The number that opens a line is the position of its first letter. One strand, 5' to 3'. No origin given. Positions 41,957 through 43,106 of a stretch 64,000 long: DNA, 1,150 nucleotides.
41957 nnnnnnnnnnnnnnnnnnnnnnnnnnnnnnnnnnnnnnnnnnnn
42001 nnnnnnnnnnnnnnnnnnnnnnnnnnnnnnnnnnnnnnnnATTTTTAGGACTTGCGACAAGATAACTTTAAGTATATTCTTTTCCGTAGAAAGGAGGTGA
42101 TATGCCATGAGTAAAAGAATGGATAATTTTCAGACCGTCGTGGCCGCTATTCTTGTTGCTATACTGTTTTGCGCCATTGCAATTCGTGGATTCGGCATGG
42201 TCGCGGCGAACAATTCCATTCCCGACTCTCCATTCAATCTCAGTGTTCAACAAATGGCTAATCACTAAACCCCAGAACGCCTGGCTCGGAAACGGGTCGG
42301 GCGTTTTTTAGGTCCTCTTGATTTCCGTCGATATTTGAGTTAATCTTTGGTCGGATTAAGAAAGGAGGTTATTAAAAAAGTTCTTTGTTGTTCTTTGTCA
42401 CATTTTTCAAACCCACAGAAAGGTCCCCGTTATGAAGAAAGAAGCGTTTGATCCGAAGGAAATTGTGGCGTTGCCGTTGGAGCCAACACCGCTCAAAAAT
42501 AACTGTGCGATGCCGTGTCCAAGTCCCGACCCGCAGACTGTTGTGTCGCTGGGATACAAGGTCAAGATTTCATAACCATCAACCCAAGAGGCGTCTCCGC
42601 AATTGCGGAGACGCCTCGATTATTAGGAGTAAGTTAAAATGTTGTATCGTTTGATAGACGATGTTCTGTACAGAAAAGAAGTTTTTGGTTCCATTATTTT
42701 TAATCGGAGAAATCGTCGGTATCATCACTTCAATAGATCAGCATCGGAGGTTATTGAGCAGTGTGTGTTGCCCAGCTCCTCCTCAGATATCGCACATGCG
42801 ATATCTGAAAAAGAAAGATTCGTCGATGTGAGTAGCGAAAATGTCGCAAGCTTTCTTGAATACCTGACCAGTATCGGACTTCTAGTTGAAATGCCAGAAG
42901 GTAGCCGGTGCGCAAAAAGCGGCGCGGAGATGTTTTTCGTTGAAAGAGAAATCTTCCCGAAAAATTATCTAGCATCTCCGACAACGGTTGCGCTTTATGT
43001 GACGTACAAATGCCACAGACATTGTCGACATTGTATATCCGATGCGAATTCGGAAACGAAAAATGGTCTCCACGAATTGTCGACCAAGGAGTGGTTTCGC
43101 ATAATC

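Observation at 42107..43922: Minimal RiPP-like locus: Cys/Pro precursor peptide + hairpin + RRE-radical SAM without auxiliary cluster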

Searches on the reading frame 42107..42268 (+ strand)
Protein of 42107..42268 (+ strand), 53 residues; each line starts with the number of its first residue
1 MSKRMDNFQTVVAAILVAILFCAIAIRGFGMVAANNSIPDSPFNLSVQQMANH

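Call 3: search_protein_families(library=pfam, proteins=[window:42107-42268:+], max_evalue=1)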
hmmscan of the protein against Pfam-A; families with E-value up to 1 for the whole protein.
window:42107-42268:+ (53 aa): 2 families
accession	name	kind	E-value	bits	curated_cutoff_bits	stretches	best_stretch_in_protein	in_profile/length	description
PF23906.1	DUF7248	-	0.007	16.8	27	1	1-35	2-36/58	Family of unknown function (DUF7248)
PF13800.11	Sigma_reg_N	-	0.085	13.6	26.3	1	3-36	8-42/91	Sigma factor regulator N-terminal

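Call 4: search_protein_families(library=ncbifam, proteins=[window:42107-42268:+], max_evalue=1)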
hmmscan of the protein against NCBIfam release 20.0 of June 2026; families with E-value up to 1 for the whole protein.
window:42107-42268:+ (53 aa): 0 families

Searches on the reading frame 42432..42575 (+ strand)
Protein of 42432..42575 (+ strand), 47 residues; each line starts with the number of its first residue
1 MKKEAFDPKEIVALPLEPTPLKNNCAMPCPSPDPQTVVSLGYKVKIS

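Call 3: search_protein_families(library=pfam, proteins=[window:42432-42575:+], max_evalue=1)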
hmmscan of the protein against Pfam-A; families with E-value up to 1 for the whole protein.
window:42432-42575:+ (47 aa): 1 family
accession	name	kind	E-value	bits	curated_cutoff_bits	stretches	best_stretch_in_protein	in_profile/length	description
PF21060.3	Reovirus_L2_6th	-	0.014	16.1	27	1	18-43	9-34/98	Reovirus core-spike protein lambda-2 (L2), 6th domain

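Call 4: search_protein_families(library=ncbifam, proteins=[window:42432-42575:+], max_evalue=1)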
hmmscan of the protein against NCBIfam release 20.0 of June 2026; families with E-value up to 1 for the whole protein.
window:42432-42575:+ (47 aa): 0 families

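Call 15: find_homologous_proteins(query=window:42432-42572:+, max_evalue=10)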
Query seq(47 aa) (47 aa): 1 proteins with E <= 10 among 1 candidates.
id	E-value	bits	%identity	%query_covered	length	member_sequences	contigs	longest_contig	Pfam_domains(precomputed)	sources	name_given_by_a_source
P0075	5.6e-24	99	100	100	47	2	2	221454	-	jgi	-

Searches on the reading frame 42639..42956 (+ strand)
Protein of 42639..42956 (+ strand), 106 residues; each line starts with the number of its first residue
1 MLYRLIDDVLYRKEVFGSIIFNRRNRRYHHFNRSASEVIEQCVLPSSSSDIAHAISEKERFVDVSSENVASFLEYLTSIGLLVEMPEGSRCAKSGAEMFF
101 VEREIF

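Call 95: search_protein_families(library=ncbifam, proteins=[window:42639-42956:+], max_evalue=1)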
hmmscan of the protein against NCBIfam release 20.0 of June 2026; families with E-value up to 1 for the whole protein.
seq(106 aa): 2 families
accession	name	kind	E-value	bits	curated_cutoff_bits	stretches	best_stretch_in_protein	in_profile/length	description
NF033530.1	lasso_PqqD_Strm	exception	0.00032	20.9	70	1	17-81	12-77/78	lasso peptide biosynthesis PqqD family chaperone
TIGR03967.2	mycofact_MftB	equivalog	0.012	15.9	33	1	3-82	6-82/85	mycofactocin biosynthesis chaperone MftB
